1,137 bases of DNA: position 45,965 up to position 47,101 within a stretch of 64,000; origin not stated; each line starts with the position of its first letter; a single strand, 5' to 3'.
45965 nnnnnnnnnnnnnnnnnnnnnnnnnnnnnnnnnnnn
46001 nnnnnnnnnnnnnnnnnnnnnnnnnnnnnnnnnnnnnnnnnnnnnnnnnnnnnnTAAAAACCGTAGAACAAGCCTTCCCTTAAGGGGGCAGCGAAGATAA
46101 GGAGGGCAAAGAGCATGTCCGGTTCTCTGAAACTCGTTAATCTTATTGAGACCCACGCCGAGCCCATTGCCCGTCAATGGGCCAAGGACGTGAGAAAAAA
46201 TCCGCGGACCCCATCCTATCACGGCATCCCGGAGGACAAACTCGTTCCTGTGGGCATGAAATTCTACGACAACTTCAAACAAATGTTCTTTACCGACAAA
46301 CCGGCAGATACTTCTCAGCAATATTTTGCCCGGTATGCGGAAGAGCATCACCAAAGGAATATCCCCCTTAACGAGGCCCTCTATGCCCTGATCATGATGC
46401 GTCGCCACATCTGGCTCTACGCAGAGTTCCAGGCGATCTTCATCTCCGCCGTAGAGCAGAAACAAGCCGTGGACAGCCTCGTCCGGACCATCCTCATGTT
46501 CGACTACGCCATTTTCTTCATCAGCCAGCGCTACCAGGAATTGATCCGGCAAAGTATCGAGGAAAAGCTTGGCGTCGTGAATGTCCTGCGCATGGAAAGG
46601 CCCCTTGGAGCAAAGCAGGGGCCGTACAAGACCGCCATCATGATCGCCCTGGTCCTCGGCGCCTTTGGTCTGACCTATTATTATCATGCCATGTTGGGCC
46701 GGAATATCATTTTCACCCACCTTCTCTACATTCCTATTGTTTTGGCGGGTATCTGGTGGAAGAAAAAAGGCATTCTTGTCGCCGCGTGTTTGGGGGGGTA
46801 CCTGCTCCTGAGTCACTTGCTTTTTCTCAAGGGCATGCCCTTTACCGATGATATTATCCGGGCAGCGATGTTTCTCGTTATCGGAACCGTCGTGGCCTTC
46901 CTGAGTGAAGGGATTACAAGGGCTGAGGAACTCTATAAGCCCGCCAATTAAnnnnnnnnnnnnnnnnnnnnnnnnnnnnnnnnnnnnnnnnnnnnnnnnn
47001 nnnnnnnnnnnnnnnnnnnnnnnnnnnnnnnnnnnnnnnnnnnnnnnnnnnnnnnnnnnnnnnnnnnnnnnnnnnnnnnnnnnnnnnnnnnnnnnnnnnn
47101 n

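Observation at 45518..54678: Sigma54-driven N-ATPase operon headed by a sensor-like/4-TM gene pair and closed by a Cys-rich Cmk-like gene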

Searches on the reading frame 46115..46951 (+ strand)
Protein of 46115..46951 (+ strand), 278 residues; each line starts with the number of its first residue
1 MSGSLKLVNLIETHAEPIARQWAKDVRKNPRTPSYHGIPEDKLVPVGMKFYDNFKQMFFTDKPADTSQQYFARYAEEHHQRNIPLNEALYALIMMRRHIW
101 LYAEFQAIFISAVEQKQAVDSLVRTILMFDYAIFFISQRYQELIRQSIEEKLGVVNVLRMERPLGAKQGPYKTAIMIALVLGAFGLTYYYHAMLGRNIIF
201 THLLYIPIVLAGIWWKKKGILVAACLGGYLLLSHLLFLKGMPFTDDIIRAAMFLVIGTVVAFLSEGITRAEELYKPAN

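Call 3: search_protein_families(library=pfam, proteins=[window:46115-46951:+], max_evalue=0.01)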
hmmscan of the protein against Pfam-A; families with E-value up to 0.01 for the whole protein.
window:46115-46951:+ (278 aa): 0 families

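Call 4: search_protein_families(library=ncbifam, proteins=[window:46115-46951:+], max_evalue=0.01)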
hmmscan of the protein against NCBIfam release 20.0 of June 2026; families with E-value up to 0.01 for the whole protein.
window:46115-46951:+ (278 aa): 0 families

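Call 8: find_homologous_proteins(query=window:46115-46951:+)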
Query window:46115-46951:+ (278 aa): 567 proteins with E <= 0.001 among 1125 candidates; the best 120 are listed.
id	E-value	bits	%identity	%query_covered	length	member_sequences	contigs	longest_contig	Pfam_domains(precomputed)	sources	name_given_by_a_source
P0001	2.3e-180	616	99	100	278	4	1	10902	-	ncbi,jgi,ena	ncbi:MAG: hypothetical protein WCW53_11400 [Syntrophales bacterium]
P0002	5.1e-175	598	96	100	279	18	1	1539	-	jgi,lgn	jgi:hypothetical protein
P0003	9.9e-174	594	95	100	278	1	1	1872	-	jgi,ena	-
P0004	4.8e-173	592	95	100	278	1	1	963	-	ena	-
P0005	5.9e-173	592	95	100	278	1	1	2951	-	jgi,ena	jgi:hypothetical protein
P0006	1.4e-172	590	94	100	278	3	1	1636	-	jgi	-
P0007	8.4e-170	581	93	100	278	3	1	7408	-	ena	-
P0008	4.8e-168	576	92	100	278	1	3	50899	-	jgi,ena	-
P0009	1.8e-166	570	91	100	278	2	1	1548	-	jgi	jgi:hypothetical protein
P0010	8.8e-165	565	90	100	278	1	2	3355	-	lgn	-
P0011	4.7e-156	536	86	99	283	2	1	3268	-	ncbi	-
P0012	8.8e-155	532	85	100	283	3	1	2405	-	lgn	-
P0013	2.8e-154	530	84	99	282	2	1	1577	-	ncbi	-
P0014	2.0e-152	524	84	99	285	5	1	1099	-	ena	-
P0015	4.0e-148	510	81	99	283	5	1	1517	-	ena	-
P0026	8.1e-128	444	69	99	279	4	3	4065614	-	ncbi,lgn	ncbi:MAG: hypothetical protein AB2L22_00165 [Syntrophales bacterium]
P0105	7.3e-93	329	54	97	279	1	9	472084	-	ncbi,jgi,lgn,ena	jgi:hypothetical protein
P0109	1.1e-92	328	51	97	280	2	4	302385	-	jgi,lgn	jgi:hypothetical protein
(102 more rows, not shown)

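Call 10: find_encoding_contigs(protein=P0026, flank=10000, max_places=2)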
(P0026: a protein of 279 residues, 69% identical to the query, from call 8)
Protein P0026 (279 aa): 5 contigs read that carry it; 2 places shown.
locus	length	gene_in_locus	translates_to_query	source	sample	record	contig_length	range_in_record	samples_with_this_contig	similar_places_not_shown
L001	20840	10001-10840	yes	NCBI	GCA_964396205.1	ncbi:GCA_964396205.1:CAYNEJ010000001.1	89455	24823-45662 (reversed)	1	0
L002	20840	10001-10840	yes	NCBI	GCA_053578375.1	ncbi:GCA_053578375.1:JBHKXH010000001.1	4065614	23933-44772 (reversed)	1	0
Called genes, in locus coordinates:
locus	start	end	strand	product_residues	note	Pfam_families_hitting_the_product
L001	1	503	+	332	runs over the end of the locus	PF07670:Gate (faint)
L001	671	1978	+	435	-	PF00501:AMP-binding, PF14535:AMP-binding_C_2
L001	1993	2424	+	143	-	PF01842:ACT, PF13291:ACT_4 (faint), PF13840:ACT_7 (faint), PF19571:ACT_8, PF22190:TTHA0829-like_ACT (faint), PF22468:ACT_9 (faint), PF22629:ACT_AHAS_ss (faint), PF01842:ACT (weak)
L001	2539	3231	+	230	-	PF13189:Cytidylate_kin2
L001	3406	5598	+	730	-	PF00989:PAS (weak), PF08448:PAS_4, PF13426:PAS_9 (weak), PF08447:PAS_3, PF00512:HisKA (weak), PF02518:HATPase_c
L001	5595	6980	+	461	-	PF00072:Response_reg, PF00158:Sigma54_activat, PF14532:Sigma54_activ_2, PF07728:AAA_5 (weak), PF25601:AAA_lid_14, PF02954:HTH_8 (weak)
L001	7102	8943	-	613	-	PF00999:Na_H_Exchanger, PF02254:TrkA_N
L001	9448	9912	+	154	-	-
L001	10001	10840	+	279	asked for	-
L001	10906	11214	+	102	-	-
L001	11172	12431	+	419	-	PF00006:ATP-synt_ab, PF22919:ATP-synt_VA_C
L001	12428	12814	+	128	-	PF02823:ATP-synt_DE_N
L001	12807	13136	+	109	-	PF09527:ATPase_gene1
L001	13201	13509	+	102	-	PF12966:AtpR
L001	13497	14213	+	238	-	PF00119:ATP-synt_A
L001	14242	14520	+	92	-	PF00137:ATP-synt_C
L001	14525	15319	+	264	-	PF00430:ATP-synt_B, PF00213:OSCP (faint)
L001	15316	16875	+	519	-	PF02874:ATP-synt_ab_N (weak), PF00006:ATP-synt_ab, PF00306:ATP-synt_ab_C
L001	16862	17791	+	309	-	PF00231:ATP-synt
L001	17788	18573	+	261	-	PF13189:Cytidylate_kin2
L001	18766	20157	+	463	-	PF20377:DUF6672 (faint), PF08448:PAS_4 (weak), PF12860:PAS_7 (faint), PF13426:PAS_9 (weak), PF00989:PAS (weak), PF08448:PAS_4, PF13426:PAS_9 (weak), PF08448:PAS_4 (weak), +3 more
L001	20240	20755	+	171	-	-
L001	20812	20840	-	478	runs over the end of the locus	PF01139:RtcB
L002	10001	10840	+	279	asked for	-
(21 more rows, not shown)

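Call 11: find_encoding_contigs(protein=P0105, flank=10000, max_places=2)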
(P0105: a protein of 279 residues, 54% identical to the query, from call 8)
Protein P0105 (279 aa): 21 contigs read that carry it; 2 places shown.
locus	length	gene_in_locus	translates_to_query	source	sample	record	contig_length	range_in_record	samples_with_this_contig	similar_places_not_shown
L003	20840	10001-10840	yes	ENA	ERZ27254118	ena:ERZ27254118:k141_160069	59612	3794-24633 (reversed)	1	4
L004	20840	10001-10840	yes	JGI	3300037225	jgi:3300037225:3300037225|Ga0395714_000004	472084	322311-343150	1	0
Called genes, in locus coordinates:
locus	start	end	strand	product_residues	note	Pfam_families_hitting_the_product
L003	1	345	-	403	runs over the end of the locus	PF16396:DUF5005, PF13810:DUF4185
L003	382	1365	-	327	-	PF00574:CLP_protease (faint), PF25145:NfeD1b_N (weak), PF01343:Peptidase_S49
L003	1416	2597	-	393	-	PF28559:TPR_SusR (faint), PF13428:TPR_14 (faint), PF13432:TPR_16 (faint), PF21033:RMD1-3, PF00515:TPR_1 (faint), PF07719:TPR_2 (faint), PF13181:TPR_8 (faint), PF13424:TPR_12, +3 more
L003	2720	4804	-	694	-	PF02629:CoA_binding, PF13380:CoA_binding_2, PF13607:Succ_CoA_lig, PF13549:ATP-grasp_5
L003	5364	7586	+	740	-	PF00989:PAS (faint), PF13188:PAS_8 (faint), PF08448:PAS_4 (faint), PF13426:PAS_9 (faint), PF08447:PAS_3, PF02518:HATPase_c, PF00072:Response_reg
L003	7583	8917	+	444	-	PF00072:Response_reg, PF00158:Sigma54_activat, PF14532:Sigma54_activ_2, PF07728:AAA_5 (weak), PF25601:AAA_lid_14, PF02954:HTH_8 (weak)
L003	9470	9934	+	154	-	-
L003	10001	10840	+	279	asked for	-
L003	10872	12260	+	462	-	PF02874:ATP-synt_ab_N, PF00006:ATP-synt_ab, PF22919:ATP-synt_VA_C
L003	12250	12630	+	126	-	PF02823:ATP-synt_DE_N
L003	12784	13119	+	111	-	PF09527:ATPase_gene1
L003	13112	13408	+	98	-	PF12966:AtpR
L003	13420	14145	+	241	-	PF00119:ATP-synt_A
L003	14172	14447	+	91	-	PF00137:ATP-synt_C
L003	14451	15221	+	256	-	PF00430:ATP-synt_B, PF00213:OSCP (faint)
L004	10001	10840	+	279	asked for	-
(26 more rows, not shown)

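Call 12: find_encoding_contigs(protein=P0109, flank=10000, max_places=2)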
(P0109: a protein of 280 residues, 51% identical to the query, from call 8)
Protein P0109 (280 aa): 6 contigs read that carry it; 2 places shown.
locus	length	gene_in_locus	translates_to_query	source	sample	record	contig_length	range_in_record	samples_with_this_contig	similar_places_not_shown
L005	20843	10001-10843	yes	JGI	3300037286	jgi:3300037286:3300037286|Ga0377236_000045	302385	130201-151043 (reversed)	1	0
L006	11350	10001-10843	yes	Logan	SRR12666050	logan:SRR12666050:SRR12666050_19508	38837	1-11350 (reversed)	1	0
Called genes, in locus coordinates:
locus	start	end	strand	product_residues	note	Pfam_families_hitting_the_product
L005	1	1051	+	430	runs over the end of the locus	PF00083:Sugar_tr, PF03137:OATP (faint), PF07690:MFS_1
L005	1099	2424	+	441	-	PF01546:Peptidase_M20, PF07687:M20_dimer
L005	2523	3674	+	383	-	PF04015:DUF362, PF12838:Fer4_7 (faint), PF00037:Fer4 (weak), PF13237:Fer4_10 (faint)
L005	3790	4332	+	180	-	PF01381:HTH_3 (weak), PF12844:HTH_19 (weak), PF13560:HTH_31, PF07883:Cupin_2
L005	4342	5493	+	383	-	PF02771:Acyl-CoA_dh_N, PF02770:Acyl-CoA_dh_M, PF00441:Acyl-CoA_dh_1, PF22924:ACOX_C_alpha1 (faint), PF08028:Acyl-CoA_dh_2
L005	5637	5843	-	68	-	-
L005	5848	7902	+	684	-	PF00404:Dockerin_1, PF07603:Lcl_C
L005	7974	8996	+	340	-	PF10974:DUF2804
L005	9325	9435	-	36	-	-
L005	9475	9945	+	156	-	-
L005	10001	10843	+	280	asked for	-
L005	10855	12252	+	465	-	PF02874:ATP-synt_ab_N, PF00006:ATP-synt_ab, PF22919:ATP-synt_VA_C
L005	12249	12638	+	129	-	PF02823:ATP-synt_DE_N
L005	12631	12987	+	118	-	PF09527:ATPase_gene1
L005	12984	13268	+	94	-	PF12966:AtpR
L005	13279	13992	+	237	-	PF00119:ATP-synt_A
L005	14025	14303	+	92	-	PF00137:ATP-synt_C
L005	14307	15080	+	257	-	PF00430:ATP-synt_B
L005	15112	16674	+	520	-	PF02874:ATP-synt_ab_N (weak), PF00006:ATP-synt_ab, PF00306:ATP-synt_ab_C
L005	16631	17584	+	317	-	PF00231:ATP-synt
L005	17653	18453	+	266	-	PF13189:Cytidylate_kin2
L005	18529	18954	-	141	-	PF14539:DUF4442 (weak), PF03061:4HBT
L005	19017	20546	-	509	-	PF13600:DUF4140 (faint), PF13598:DUF4139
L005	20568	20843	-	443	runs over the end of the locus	PF07969:Amidohydro_3 (weak), PF01979:Amidohydro_1, PF07969:Amidohydro_3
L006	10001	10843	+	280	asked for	-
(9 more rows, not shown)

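Call 21: find_related_loci(query=A1, collection=genome_contigs, flank=10000)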
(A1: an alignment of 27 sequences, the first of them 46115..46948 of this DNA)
Query A1 (278 aa) in genome_contigs; peptide patterns used: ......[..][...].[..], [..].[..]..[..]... (x = any residue, [..] = any of these).
297 stretches matched a pattern; 237 encode a relative of the query (tblastn E <= 1e-3); the best 80 are kept; 80 distinct loci.
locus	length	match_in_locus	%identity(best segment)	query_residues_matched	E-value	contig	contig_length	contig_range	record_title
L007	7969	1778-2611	99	1-278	0e+0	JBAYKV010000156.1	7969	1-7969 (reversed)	MAG: Syntrophales bacterium isolate SO_2016_GW1_88 scaffold17135_OW334_2016, whole genome shotgun sequence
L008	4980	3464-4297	97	1-278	0e+0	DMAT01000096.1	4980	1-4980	MAG TPA_asm: Syntrophus sp. (in: bacteria) isolate UBA8958 contig_62109, whole genome shotgun sequence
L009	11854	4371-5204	93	1-278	4e-170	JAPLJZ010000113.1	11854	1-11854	MAG: Deltaproteobacteria bacterium isolate LacPavin_0419_WC70S_MAG_52_23 LacPavin_0419_WC70S_scaffold_526197, whole geno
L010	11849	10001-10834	83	1-278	1e-160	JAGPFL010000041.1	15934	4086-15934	MAG: Syntrophobacterales bacterium isolate Gw_SlDig_bin_168 Gw_SlDig_6508_length_15934_cov_5.523755, whole genome shotgu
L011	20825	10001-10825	84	1-275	3e-160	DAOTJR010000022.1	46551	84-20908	MAG TPA_asm: Syntrophales bacterium isolate AMR_MDS_2994 NODE_936_length_46551_cov_23.885237, whole genome shotgun seque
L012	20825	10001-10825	82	1-275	1e-158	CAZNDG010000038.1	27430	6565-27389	MAG TPA_asm: uncultured Syntrophus sp. isolate binchicken_co27_459 genome assembly, contig: NODE_3014_length_27430_cov_1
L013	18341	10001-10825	81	1-275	4e-152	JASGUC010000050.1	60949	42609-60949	MAG: Pseudomonadota bacterium isolate MAG95_MWBP c_000000075473, whole genome shotgun sequence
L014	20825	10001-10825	76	1-275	9e-143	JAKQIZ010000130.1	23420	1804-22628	MAG: Deltaproteobacteria bacterium isolate USDV_maxbin.029 k141_676142, whole genome shotgun sequence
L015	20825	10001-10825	71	1-275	8e-138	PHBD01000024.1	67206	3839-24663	MAG: Deltaproteobacteria bacterium HGW-Deltaproteobacteria-19 bjp_ig2102_scaffold_557, whole genome shotgun sequence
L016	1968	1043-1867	71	1-275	7e-147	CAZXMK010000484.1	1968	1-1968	MAG TPA_asm: uncultured Syntrophaceae bacterium isolate SRP278314_co2_182 genome assembly, contig: NODE_94929_length_196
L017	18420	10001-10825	69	1-275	1e-135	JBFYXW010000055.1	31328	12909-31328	MAG: Syntrophaceae bacterium isolate PPR_0392 PPR_0392.fa_k121_510607, whole genome shotgun sequence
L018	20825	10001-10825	69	1-275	2e-135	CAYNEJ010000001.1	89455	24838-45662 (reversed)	MAG TPA_asm: uncultured Syntrophaceae bacterium isolate SRP192927_co6_611 genome assembly, contig: NODE_218_length_89455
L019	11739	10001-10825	68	1-275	1e-134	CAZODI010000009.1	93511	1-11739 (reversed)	MAG TPA_asm: uncultured Syntrophaceae bacterium isolate binchicken_co20_342 genome assembly, contig: NODE_627_length_935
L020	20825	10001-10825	70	1-275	3e-131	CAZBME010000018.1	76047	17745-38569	MAG TPA_asm: uncultured Syntrophaceae bacterium isolate SRP302447_co2_781 genome assembly, contig: NODE_1067_length_7604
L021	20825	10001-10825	68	1-275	5e-131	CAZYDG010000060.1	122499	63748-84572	MAG TPA_asm: uncultured Syntrophaceae bacterium isolate SRP293105_co2_5 genome assembly, contig: k141_41641, whole genom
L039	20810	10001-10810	53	4-277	2e-98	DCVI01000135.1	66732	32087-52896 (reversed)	MAG TPA_asm: Syntrophaceae bacterium UBA2192 UBA2192_contig_1879, whole genome shotgun sequence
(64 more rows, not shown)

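Call 26: search_protein_families(library=pfam, proteins=[window:46115-46951:+], max_evalue=1)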
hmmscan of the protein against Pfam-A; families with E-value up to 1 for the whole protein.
window:46115-46951:+ (278 aa): 2 families
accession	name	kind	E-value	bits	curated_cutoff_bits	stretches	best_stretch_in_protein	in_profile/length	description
PF09385.16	HisK_N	-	0.084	13.3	24.4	1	6-141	3-128/129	Histidine kinase N terminal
PF13493.11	DUF4118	-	0.1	12.8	28.4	1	174-272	2-102/107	Domain of unknown function (DUF4118)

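Call 28: predict_structure(alignment_id=A1)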
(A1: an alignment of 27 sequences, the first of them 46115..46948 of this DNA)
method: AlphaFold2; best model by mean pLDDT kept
length: 278 residues; sequences in the alignment: 27
mean_pLDDT: 80.2   pTM: 0.58
mean pLDDT of the five models: 80.2, 79.1, 78.2, 78.1, 77.1
residues with pLDDT >= 90: 61; 70-90: 160; 50-70: 49; < 50: 8
segments of 3 or more residues with pLDDT < 50: 162-167
pLDDT, mean of each block of 10 residues (from residue 1): 58 81 92 91 89 79 82 91 91 86 63 64 77 90 81 61 50 85 86 76 85 85 90 84 86 91 83 63
secondary structure, 60 per line:
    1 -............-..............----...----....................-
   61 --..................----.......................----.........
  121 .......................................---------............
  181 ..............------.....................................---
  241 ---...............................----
elements in order: H2-13 H15-28 H40-59 H63-80 H85-107 H112-159 H169-194 H201-237 H244-274

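Call 34: fold_search(model_id=the predicted structure, library=pdb)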
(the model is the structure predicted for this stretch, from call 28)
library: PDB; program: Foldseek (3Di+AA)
matches with E <= 10: 432; with E <= 0.001: 0
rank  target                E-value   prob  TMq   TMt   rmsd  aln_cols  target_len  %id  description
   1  3pmd                  1.1e-01  1.00  0.43  0.74   3.6       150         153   15  Crystal structure of the sporulation inhibitor pXO1-118 from Bacillus anthracis (released 2011-01-19)
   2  4uiq_A                1.4e-01  1.00  0.41  0.70   2.8       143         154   15  Isolated globin domain of the Bordetella pertussis globin-coupled sensor with a heme at the dimer interface (released 2016-04-13)
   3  4uiq_B                1.8e-01  1.00  0.41  0.71   2.6       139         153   14  Isolated globin domain of the Bordetella pertussis globin-coupled sensor with a heme at the dimer interface (released 2016-04-13)
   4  3pmc_A                1.9e-01  1.00  0.39  0.75   3.7       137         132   14  Crystal structure of the sporulation inhibitor pXO2-61 from Bacillus anthracis (released 2011-01-19)
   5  4zvb_A                2.0e-01  1.00  0.41  0.73   2.7       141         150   16  Crystal structure of globin domain of the E. coli DosC - form II (ferrous) (released 2015-11-11)
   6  6i2z_B                2.4e-01  1.00  0.41  0.71   2.7       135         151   15  Isolated globin domain of the Bordetella pertussis globin-coupled sensor (released 2019-10-16)
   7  6vfk_B                2.7e-01  0.41  0.21  0.21  24.1       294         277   12  De novo designed tetrahedral nanoparticle T33_dn10 displaying 4 copies of BG505-SOSIP trimer on the surface (released 2020-07-22)
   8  9dsf_C                2.9e-01  1.00  0.42  0.72   2.7       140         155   14  Cyanide-ligated Bordetella pertussis globin coupled sensor regulatory domain S68A (released 2025-12-24)
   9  6m9a_C                2.9e-01  1.00  0.41  0.69   2.8       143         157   14  Bordetella pertussis globin coupled sensor regulatory domain (BpeGReg) (released 2018-11-14)
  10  6m9a_A                3.1e-01  1.00  0.40  0.66   3.3       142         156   14  Bordetella pertussis globin coupled sensor regulatory domain (BpeGReg) (released 2018-11-14)
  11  1c7d_A                3.2e-01  0.80  0.33  0.32  20.1       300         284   11  DEOXY RHB1.2 (RECOMBINANT HEMOGLOBIN) (released 2000-06-30)
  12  4zva_A                3.3e-01  1.00  0.41  0.73   2.7       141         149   16  Crystal structure of globin domain of the E. coli DosC - form I (ferric) (released 2015-11-11)
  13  9dsf_A                3.3e-01  1.00  0.40  0.66   3.3       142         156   14  Cyanide-ligated Bordetella pertussis globin coupled sensor regulatory domain S68A (released 2025-12-24)
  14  4zvb_B                3.6e-01  1.00  0.41  0.73   2.7       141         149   16  Crystal structure of globin domain of the E. coli DosC - form II (ferrous) (released 2015-11-11)
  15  9dse_A                4.3e-01  1.00  0.40  0.66   3.4       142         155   14  Cyanide-ligated Bordetella pertussis globin coupled sensor regulatory domain (released 2025-12-24)
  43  3zta                  1.4e+00  1.00  0.43  0.80   2.4       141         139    9  The bacterial stressosome: a modular system that has been adapted to control secondary messenger signaling (released 2012-02-22)
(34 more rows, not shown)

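Call 46: search_protein_families(library=pfam, proteins=[L039:7557-9614:+, L039:9989-10840:+, L039:10868-11431:+, L005:9475-9945:+], max_evalue=0.1)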
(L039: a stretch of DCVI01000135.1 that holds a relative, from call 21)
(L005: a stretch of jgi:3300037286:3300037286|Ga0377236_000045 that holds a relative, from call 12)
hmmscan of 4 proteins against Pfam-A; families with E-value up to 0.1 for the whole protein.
L039:7557-9614:+ (685 aa): 18 families
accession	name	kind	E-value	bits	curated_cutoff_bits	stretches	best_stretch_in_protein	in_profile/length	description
PF08448.16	PAS_4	-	5.7e-30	104.2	23.1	4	85-205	7-109/110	PAS fold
PF00989.32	PAS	-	3.5e-24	85.4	22.6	3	217-259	2-44/113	PAS fold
PF13426.13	PAS_9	-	1.5e-19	70.6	27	3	229-346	4-103/103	PAS domain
PF13188.13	PAS_8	-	6.3e-13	48.5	21.8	1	217-256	2-43/65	PAS domain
PF00196.25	GerE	-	3.8e-11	42.9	23.5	1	626-675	2-51/57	Bacterial regulatory proteins, luxR family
PF13596.12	PAS_10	-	9e-11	42.8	22.1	0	172-202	76-106/106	PAS domain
PF12860.13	PAS_7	-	8e-10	39.3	27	0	374-493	10-114/115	PAS fold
PF17765.7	MLTR_LBD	-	8.8e-09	36.1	26.3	0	219-250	6-38/168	MmyB-like transcription regulator ligand binding domain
PF25821.1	DUF7950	-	1e-05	26.2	31.3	0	340-392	6-58/128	Domain of unknown function (DUF7950)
PF08281.18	Sigma70_r4_2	-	5.4e-05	23.2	25.7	1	640-669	25-54/54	Sigma-70, region 4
PF20377.3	DUF6672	-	0.00039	20.7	24.3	0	373-389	27-43/152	Family of unknown function (DUF6672)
PF16494.10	Na_Ca_ex_C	-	0.0041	18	25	0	365-410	66-111/137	C-terminal extension of sodium/calcium exchanger domain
PF08348.17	PAS_6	-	0.0085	16.4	27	0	454-480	74-100/115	YheO-like PAS domain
PF17157.10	GAPES4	-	0.0097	16.7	27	0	195-250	10-64/98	Gammaproteobacterial periplasmic sensor domain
PF08447.18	PAS_3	-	0.013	16.2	25.6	0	96-123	2-29/89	PAS fold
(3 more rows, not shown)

L039:9989-10840:+ (283 aa): 1 family
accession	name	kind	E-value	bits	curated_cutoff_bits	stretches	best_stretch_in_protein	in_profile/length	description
PF13231.12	PMT_2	-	0.015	15.9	26.1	1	169-233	99-159/160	Dolichyl-phosphate-mannose-protein mannosyltransferase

L039:10868-11431:+ (187 aa): 1 family
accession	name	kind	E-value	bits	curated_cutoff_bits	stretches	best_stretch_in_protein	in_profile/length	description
PF14965.11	BRI3BP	-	0.056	13.4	27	1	109-173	99-164/179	Negative regulator of p53/TP53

L005:9475-9945:+ (156 aa): 1 family
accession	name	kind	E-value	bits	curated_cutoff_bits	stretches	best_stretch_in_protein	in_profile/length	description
PF08311.18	Mad3_BUB1_I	-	0.061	13.7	31.4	0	32-74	79-121/123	Mad3/BUB1 homology region 1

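Call 55: search_protein_families(library=pfam, alignment_id=A1, max_evalue=0.1)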
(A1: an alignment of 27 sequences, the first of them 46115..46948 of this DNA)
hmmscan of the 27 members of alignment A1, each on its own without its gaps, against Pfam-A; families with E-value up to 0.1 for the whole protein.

A. member 1, window:46115-46948:+ (278 aa): 1 family
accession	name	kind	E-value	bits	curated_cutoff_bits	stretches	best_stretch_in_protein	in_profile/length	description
PF09385.16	HisK_N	-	0.084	13.3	24.4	0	6-141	3-128/129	Histidine kinase N terminal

B. families by the number of members that match (of 27 scanned): 12 families
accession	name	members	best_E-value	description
PF09385.16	HisK_N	5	0.0019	Histidine kinase N terminal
PF13493.11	DUF4118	4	0.023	Domain of unknown function (DUF4118)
PF14361.12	RsbRD_N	3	0.027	RsbT co-antagonist protein rsbRD N-terminal domain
PF08916.16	Phe_ZIP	2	0.024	Phenylalanine zipper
PF01990.22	ATP-synt_F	2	0.089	ATP synthase (F/14-kDa) subunit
PF24226.1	DUF7442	1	0.0056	Phage membrane protein Family of unknown function (DUF7442)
PF13231.12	PMT_2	1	0.012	Dolichyl-phosphate-mannose-protein mannosyltransferase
PF12261.14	T_hemolysin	1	0.026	Thermostable hemolysin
PF11145.14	DUF2921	1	0.037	Transmembrane E3 ligase/DUF2921 transmembrane domain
PF10791.14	F1F0-ATPsyn_F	1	0.04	Mitochondrial F1-F0 ATP synthase subunit F of fungi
PF11847.13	GT-C_AftD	1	0.05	Alpha-(1->3)-arabinofuranosyltransferase, N-terminal GT-C domain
PF03176.21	MMPL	1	0.063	MMPL family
